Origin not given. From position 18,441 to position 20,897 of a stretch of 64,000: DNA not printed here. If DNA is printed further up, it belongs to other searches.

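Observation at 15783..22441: Candidate undescribed system: secreted DUF4331 + TPR + HupE/UreJ operon with a divergent Crp/Fnr regulator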

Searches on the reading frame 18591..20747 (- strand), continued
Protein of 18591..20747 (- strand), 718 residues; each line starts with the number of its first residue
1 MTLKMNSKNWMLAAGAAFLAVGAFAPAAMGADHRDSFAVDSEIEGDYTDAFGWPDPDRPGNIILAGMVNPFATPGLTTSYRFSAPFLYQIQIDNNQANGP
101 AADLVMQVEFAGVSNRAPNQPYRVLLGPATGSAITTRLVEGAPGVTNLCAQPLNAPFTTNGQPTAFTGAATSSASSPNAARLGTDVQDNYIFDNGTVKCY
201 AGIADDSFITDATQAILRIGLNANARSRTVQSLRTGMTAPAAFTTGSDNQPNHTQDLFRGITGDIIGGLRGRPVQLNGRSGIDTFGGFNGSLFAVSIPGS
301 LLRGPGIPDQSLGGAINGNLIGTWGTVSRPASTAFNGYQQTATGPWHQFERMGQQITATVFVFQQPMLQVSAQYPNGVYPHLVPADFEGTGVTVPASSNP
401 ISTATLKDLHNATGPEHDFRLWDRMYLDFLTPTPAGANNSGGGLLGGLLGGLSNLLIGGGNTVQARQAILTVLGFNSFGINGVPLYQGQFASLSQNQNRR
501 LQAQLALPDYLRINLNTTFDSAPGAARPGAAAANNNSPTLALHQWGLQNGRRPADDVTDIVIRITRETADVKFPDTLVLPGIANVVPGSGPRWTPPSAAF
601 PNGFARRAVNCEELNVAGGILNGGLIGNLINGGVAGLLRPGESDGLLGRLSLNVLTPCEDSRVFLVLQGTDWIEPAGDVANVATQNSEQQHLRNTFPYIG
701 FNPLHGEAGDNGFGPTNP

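Call 22: find_homologous_proteins(query=P0029, max_evalue=0.00001)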
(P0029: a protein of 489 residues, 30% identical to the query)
Query P0029 (489 aa): 1429 proteins with E <= 0.00001 among 8000 candidates; the best 120 are listed.
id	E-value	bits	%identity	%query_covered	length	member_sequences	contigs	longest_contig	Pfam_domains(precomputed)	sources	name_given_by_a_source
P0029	0.0e+0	1072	100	100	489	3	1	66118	PF14224.12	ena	-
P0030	1.7e-258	876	80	100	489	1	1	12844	PF14224.12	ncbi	-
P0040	8.9e-252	854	80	100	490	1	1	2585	PF14224.12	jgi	jgi:hypothetical protein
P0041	1.2e-249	847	82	95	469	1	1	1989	PF14224.12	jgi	jgi:Domain of unknown function (DUF4331)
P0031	2.0e-247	840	78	99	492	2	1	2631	PF14224.12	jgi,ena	-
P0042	1.9e-239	813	76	99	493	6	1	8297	PF14224.12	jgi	-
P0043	1.3e-237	807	75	98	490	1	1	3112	PF14224.12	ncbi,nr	ncbi:MAG: DUF4331 family protein [Acidobacteriaceae bacterium]|nr:DUF4331 family protein [Acidobacte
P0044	1.3e-236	804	75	99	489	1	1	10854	PF14224.12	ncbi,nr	ncbi:MAG TPA: DUF4331 family protein [Bryobacteraceae bacterium]|nr:DUF4331 family protein [Bryobact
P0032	5.3e-234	796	75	100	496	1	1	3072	PF14224.12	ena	-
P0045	1.0e-232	791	76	96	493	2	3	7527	PF14224.12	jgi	jgi:Domain of unknown function (DUF4331)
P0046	7.4e-232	788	73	98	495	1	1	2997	PF14224.12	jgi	jgi:hypothetical protein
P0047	7.2e-224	762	70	99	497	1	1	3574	PF14224.12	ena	-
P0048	7.0e-219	746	73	95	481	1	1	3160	PF14224.12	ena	-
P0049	1.3e-215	735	72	98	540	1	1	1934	PF14224.12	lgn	-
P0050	4.4e-214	730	72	97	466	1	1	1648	PF14224.12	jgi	jgi:hypothetical protein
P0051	1.7e-188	646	63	96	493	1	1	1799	PF14224.12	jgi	jgi:hypothetical protein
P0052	5.1e-188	644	63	100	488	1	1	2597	PF14224.12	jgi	-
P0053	5.1e-188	644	65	100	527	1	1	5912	PF14224.12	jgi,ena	-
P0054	1.3e-186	639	64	95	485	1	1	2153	PF14224.12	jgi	jgi:hypothetical protein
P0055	5.6e-185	634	63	98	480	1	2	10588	PF14224.12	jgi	jgi:hypothetical protein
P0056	9.2e-185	633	63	96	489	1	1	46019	PF14224.12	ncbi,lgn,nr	ncbi:MAG TPA: DUF4331 family protein [Bryobacteraceae bacterium]|nr:DUF4331 family protein [Bryobact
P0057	4.6e-184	631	65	94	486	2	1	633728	PF14224.12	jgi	jgi:hypothetical protein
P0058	4.7e-184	631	63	98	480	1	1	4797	PF14224.12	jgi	jgi:hypothetical protein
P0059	2.0e-183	629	63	98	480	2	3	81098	PF14224.12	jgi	jgi:hypothetical protein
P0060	3.0e-183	628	63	98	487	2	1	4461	PF14224.12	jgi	jgi:hypothetical protein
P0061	6.1e-183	627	63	98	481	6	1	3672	PF14224.12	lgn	-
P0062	9.7e-183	626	62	98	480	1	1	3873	PF14224.12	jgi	jgi:hypothetical protein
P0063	1.3e-181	623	66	92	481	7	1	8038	PF14224.12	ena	-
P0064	1.1e-180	620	64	94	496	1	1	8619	PF14224.12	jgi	-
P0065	2.3e-180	619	66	92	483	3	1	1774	PF14224.12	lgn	-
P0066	1.6e-178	613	63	94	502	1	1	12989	PF14224.12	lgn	-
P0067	3.9e-178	611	63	94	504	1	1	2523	PF14224.12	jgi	-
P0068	1.6e-177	609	62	99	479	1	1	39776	PF14224.12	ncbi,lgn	-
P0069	4.1e-177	608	72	79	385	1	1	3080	PF14224.12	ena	-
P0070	4.7e-177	608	63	95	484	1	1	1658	PF14224.12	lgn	-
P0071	5.0e-177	608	60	98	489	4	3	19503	PF14224.12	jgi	jgi:hypothetical protein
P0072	5.8e-177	607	63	98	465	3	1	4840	PF14224.12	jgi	jgi:hypothetical protein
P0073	1.0e-176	607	60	98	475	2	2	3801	PF14224.12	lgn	-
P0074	1.7e-176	606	61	94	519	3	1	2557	PF14224.12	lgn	-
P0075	2.9e-176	605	60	99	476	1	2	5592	PF14224.12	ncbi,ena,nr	ncbi:MAG: DUF4331 family protein [Acidobacteria bacterium]|nr:DUF4331 family protein [Acidobacteriot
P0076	1.0e-175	603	61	99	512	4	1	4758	PF14224.12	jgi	-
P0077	1.4e-175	603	61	98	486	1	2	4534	PF14224.12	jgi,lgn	jgi:hypothetical protein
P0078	4.0e-175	601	60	97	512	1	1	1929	PF14224.12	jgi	jgi:hypothetical protein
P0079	4.4e-175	601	62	97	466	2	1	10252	PF14224.12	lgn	-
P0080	6.7e-175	601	63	95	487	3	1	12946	PF14224.12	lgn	-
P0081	1.6e-174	599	61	100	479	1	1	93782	PF14224.12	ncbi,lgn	-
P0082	2.9e-174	599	61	94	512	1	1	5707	PF14224.12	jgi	-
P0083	5.3e-174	598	59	100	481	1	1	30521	PF14224.12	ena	-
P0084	9.6e-174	597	60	99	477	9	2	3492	PF14224.12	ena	-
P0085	1.5e-173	596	59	99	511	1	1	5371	PF14224.12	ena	-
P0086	1.6e-173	596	59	98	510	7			PF14224.12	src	-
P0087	2.1e-173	596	61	98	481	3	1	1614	PF14224.12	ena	-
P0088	2.9e-173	595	63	94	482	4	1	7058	PF14224.12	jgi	jgi:hypothetical protein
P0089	3.0e-173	595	62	94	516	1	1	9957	PF14224.12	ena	-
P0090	3.9e-173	595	62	94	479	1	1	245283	PF14224.12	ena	-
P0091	4.5e-173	595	61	94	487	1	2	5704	PF14224.12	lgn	-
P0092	4.7e-173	595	61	98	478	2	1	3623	PF14224.12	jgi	jgi:hypothetical protein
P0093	4.7e-173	595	61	95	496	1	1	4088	PF14224.12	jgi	jgi:hypothetical protein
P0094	6.6e-173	594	61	94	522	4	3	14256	PF14224.12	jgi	jgi:uncharacterized protein DUF4331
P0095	9.0e-173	594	59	98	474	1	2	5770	PF14224.12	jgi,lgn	jgi:hypothetical protein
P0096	9.5e-173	594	61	95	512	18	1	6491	PF14224.12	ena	-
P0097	1.1e-172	593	61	100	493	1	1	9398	PF14224.12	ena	-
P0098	1.2e-172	593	61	94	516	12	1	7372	PF14224.12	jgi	jgi:hypothetical protein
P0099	1.5e-172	593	61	94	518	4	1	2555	PF14224.12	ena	-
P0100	1.7e-172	593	59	98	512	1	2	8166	PF14224.12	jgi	-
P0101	1.8e-172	593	61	98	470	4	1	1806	PF14224.12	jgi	-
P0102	1.8e-172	593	61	94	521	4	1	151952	PF14224.12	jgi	jgi:hypothetical protein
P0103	2.1e-172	592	59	97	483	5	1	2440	PF14224.12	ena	-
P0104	2.3e-172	592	61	94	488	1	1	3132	PF14224.12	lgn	-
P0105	2.5e-172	592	61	94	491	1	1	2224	PF14224.12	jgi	jgi:hypothetical protein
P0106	2.6e-172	592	59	100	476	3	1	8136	PF14224.12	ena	-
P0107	3.8e-172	592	62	95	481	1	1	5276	PF14224.12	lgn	-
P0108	5.1e-172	591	60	98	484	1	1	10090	PF14224.12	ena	-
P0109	5.9e-172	591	58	99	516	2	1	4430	PF14224.12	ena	-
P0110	6.7e-172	591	59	100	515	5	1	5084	PF14224.12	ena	-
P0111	8.3e-172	590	60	94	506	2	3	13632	PF14224.12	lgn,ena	-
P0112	9.8e-172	590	62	91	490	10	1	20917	PF14224.12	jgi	jgi:hypothetical protein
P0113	1.0e-171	590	59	100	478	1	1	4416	PF14224.12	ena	-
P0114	1.5e-171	590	60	95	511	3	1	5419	PF14224.12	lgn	-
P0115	1.9e-171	589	61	95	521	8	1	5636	PF14224.12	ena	-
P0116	2.0e-171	589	59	98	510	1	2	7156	PF14224.12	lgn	-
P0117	2.1e-171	589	60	98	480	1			PF14224.12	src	-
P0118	5.1e-171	588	62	94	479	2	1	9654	PF14224.12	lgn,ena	-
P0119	6.0e-171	588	60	94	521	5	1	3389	PF14224.12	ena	-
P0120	7.5e-171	587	58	100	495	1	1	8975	PF14224.12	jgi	jgi:hypothetical protein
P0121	8.2e-171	587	60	97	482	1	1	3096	PF14224.12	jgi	-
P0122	1.0e-170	587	61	95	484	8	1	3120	PF14224.12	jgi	-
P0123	1.5e-170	586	61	95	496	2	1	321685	PF14224.12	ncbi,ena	-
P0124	1.7e-170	586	59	98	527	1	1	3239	PF14224.12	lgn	-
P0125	2.3e-170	586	59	98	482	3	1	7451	PF14224.12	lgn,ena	-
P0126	3.8e-170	585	61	98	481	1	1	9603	PF14224.12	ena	-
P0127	5.2e-170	585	60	95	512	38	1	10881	PF14224.12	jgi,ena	-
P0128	6.8e-170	584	62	94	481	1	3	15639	PF14224.12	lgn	-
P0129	7.3e-170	584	58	98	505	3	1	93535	PF14224.12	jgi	-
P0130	8.6e-170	584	62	95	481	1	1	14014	PF14224.12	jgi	jgi:Domain of unknown function (DUF4331)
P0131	8.6e-170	584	60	99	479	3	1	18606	PF14224.12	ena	-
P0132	8.8e-170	584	62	94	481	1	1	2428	PF14224.12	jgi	-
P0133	1.1e-169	583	60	98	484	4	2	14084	PF14224.12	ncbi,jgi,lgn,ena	jgi:hypothetical protein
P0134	1.3e-169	583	60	94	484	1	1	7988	PF14224.12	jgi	jgi:hypothetical protein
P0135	3.3e-169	582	59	98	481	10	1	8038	PF14224.12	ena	-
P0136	4.5e-169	581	59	95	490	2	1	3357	PF14224.12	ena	-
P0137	7.2e-169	581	60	98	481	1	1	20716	PF14224.12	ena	-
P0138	1.4e-168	580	59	98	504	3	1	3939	PF14224.12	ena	-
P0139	2.3e-168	579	59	98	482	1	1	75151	PF14224.12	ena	-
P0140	3.3e-168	579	59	98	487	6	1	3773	PF14224.12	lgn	-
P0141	4.4e-168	578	58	98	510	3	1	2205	PF14224.12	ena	-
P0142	4.8e-168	578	60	94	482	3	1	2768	PF14224.12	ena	-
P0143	7.4e-168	577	58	100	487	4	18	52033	PF14224.12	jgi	jgi:hypothetical protein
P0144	8.6e-168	577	60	94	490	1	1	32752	PF14224.12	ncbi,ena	-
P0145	9.1e-168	577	59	99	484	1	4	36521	PF14224.12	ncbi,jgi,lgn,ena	jgi:hypothetical protein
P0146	9.2e-168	577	58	98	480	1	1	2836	PF14224.12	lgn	-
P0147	2.1e-167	576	59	98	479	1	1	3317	PF14224.12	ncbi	-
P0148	2.7e-167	576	60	94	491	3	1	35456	PF14224.12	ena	-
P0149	3.2e-167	575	58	100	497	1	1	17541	PF14224.12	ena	-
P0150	3.4e-167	575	60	94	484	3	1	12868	PF14224.12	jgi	jgi:hypothetical protein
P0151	7.8e-167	574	61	94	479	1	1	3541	PF14224.12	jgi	jgi:hypothetical protein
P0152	8.2e-167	574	59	94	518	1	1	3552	PF14224.12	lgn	-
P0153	8.4e-167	574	61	96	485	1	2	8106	PF14224.12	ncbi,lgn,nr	ncbi:MAG: DUF4331 domain-containing protein [Acidobacteriales bacterium]|nr:DUF4331 domain-containin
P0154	1.1e-166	574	60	95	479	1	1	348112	PF14224.12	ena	-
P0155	1.7e-166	573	57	98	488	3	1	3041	PF14224.12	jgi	jgi:Domain of unknown function (DUF4331)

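Call 36: predict_structure(alignment_id=A2)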
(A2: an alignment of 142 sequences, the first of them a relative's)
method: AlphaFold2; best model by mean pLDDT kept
length: 489 residues; sequences in the alignment: 142
mean_pLDDT: 91.0   pTM: 0.88
mean pLDDT of the five models: 91.0, 90.9, 89.8, 89.2, 88.0
residues with pLDDT >= 90: 376; 70-90: 81; 50-70: 21; < 50: 11
segments of 3 or more residues with pLDDT < 50: 24-32
pLDDT, mean of each block of 10 residues (from residue 1): 65 85 47 68 93 98 97 88 97 97 98 95 97 96 98 98 95 93 97 96 93 93 98 97 84 73 85 81 93 95 94 95 97 95 94 94 97 90 95 95 93 92 94 96 96 93 97 90 72
secondary structure, 60 per line:
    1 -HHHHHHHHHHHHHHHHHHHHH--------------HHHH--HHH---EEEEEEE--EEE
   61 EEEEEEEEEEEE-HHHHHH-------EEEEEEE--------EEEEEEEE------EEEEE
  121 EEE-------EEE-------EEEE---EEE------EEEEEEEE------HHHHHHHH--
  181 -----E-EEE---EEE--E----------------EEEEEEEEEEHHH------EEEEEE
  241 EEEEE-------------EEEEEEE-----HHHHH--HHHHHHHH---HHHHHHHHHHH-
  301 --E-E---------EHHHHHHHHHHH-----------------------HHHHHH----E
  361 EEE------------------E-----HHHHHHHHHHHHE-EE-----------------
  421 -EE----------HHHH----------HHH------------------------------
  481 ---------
elements in order: H2-22 H37-40 E49-55 E58-72 H74-79 E87-93 E102-109 E116-123 E131-133 E141-144 E148-150 E157-164 H171-178 E188-190 E194-196 E216-225 E235-245 E259-265 H271-275 H278-285 H289-299 H316-326 H350-355 E360-363 H388-399 H434-437

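Call 39: fold_search(model_id=the predicted structure, library=pdb)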
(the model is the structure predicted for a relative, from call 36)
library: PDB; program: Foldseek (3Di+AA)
matches with E <= 10: 1027; with E <= 0.001: 0
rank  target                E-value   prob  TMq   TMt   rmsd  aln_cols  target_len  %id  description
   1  3qnx_B                9.6e-03  0.07  0.08  0.16  23.1       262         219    7  Orthorhombic form of human IgA1 Fab fragment, sharing same Fv as IgG (released 2012-02-15)
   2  8jl8                  9.6e-03  0.06  0.08  0.11  23.6       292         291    8  Crystal structure of the collagen binding domain of Cnm from Streptococcus mutans (released 2024-04-10)
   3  4jpq_A                1.0e-02  0.33  0.14  0.25  16.8       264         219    8  Crystal structure of a putative carbohydrate-binding protein (BACUNI_03838) from Bacteroides uniformis ATCC 8492 at 2. (released 2013-04-17)
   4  1amx                  1.1e-02  0.35  0.13  0.34  19.2       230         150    9  COLLAGEN-BINDING DOMAIN FROM A STAPHYLOCOCCUS AUREUS ADHESIN (released 1998-06-24)
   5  4jpq_B                1.5e-02  0.23  0.13  0.24  18.2       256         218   10  Crystal structure of a putative carbohydrate-binding protein (BACUNI_03838) from Bacteroides uniformis ATCC 8492 at 2. (released 2013-04-17)
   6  9muu_C                1.7e-02  0.06  0.08  0.13  17.9       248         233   10  Oxidized state of a turn-off thiol-disulfide redox biosensor with a fluorescence-lifetime readout (released 2025-06-18)
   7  5dq9_H                1.8e-02  0.04  0.08  0.15  24.5       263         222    9  Structure of S55-3 Fab in complex with Lipid A (released 2016-03-09)
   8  8ds7_H                1.8e-02  0.04  0.07  0.14  24.9       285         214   10  Tumor-activated antibody derivatives targeting CTLA4 (released 2024-02-07)
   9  2wht_B                2.7e-02  0.06  0.07  0.13  19.8       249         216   11  Fluorescent Protein mKeima at pH 5.6 (released 2009-08-11)
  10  4iyt                  3.0e-02  0.06  0.09  0.12  22.6       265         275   10  Structure Of The Y184A Mutant Of The PANTON-VALENTINE LEUCOCIDIN S Component From STAPHYLOCOCCUS AUREUS (released 2014-01-29)
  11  4xgy                  3.0e-02  0.04  0.08  0.12  18.8       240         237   12  GFP based antibody (fluorobody) (released 2015-07-01)
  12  3ztf                  3.2e-02  0.04  0.07  0.11  19.3       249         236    9  X-ray Structure of the Cyan Fluorescent Protein mTurquoise2 (K206A mutant) (released 2012-03-21)
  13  6qq8                  3.4e-02  0.04  0.07  0.12  18.8       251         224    8  Cryogenic temperature structure of the fluorescent protein Cerulean recorded after an accumulated dose of 290 kGy (released 2019-06-19)
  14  5cez_D                3.4e-02  0.03  0.06  0.11  25.4       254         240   10  Crystal Structure of the BG505 SOSIP gp140 HIV-1 Env trimer in Complex with an early putative precursor of the PGT121  (released 2015-12-23)
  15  1w72_H                3.6e-02  0.07  0.10  0.18  22.8       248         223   11  Crystal structure of HLA-A1:MAGE-A1 in complex with Fab-Hyb3 (released 2004-11-09)
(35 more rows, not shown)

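Call 44: find_encoding_contigs(protein=P0008, flank=8000, max_places=2)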
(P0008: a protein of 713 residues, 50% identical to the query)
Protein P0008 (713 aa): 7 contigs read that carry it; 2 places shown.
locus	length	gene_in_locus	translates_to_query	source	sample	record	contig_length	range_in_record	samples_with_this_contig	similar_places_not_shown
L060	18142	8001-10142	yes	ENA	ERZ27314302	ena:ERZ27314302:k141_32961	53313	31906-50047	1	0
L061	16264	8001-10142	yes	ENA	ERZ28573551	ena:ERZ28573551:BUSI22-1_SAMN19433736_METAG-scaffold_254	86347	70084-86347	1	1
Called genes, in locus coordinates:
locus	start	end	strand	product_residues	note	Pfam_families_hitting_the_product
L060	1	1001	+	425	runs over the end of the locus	PF01266:DAO (faint), PF07992:Pyr_redox_2, PF13454:NAD_binding_9 (faint), PF00070:Pyr_redox, PF22366:NDH2_C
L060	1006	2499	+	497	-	PF02696:SelO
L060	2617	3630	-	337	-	PF02322:Cyt_bd_oxida_II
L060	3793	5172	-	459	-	PF01654:Cyt_bd_oxida_I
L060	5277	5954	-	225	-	PF00027:cNMP_binding, PF13545:HTH_Crp_2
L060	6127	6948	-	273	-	PF00665:rve, PF13683:rve_3, PF13333:rve_2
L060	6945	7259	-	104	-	PF06627:DUF1153 (weak), PF01527:HTH_Tnp_1 (weak), PF13518:HTH_28 (weak)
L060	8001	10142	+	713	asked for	PF14224:DUF4331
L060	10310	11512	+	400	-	PF13428:TPR_14 (faint), PF14559:TPR_19 (faint), PF17874:TPR_MalT (faint)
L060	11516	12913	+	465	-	PF13795:HupE_UreJ_2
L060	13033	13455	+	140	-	-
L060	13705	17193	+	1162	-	PF02310:B12-binding, PF03308:MeaB, PF02492:cobW (weak), PF01642:MM_CoA_mutase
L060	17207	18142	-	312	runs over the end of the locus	PF05661:DUF808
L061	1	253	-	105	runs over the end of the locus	PF11006:DUF2845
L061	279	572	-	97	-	PF06844:DUF1244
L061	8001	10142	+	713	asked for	PF14224:DUF4331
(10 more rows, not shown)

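Call 45: find_encoding_contigs(protein=P0011, flank=8000, max_places=2)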
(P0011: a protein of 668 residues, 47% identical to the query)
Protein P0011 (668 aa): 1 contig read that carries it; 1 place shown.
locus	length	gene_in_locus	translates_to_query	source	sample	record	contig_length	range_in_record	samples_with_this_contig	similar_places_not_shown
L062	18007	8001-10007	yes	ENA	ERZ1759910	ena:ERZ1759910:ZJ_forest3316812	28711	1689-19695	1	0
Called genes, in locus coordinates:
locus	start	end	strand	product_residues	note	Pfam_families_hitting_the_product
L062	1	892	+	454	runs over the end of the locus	PF07394:DUF1501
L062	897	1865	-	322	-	PF02899:Phage_int_SAM_1, PF00589:Phage_integrase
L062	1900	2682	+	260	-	PF01553:Acyltransferase, PF04028:DUF374 (weak)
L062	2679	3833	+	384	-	PF03969:AFG1_ATPase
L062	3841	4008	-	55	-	PF10617:DUF2474 (weak)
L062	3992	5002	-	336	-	PF02322:Cyt_bd_oxida_II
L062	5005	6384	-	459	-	PF01654:Cyt_bd_oxida_I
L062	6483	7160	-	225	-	PF00027:cNMP_binding, PF13545:HTH_Crp_2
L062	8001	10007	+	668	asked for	PF14224:DUF4331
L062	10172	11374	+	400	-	PF07719:TPR_2 (faint), PF13424:TPR_12 (faint), PF13428:TPR_14 (faint), PF14559:TPR_19 (faint), PF17874:TPR_MalT (weak)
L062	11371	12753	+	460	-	PF13795:HupE_UreJ_2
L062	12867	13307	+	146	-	-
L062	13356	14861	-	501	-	PF02225:PA (weak)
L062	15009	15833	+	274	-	-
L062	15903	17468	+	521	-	PF12792:CSS-motif, PF00563:EAL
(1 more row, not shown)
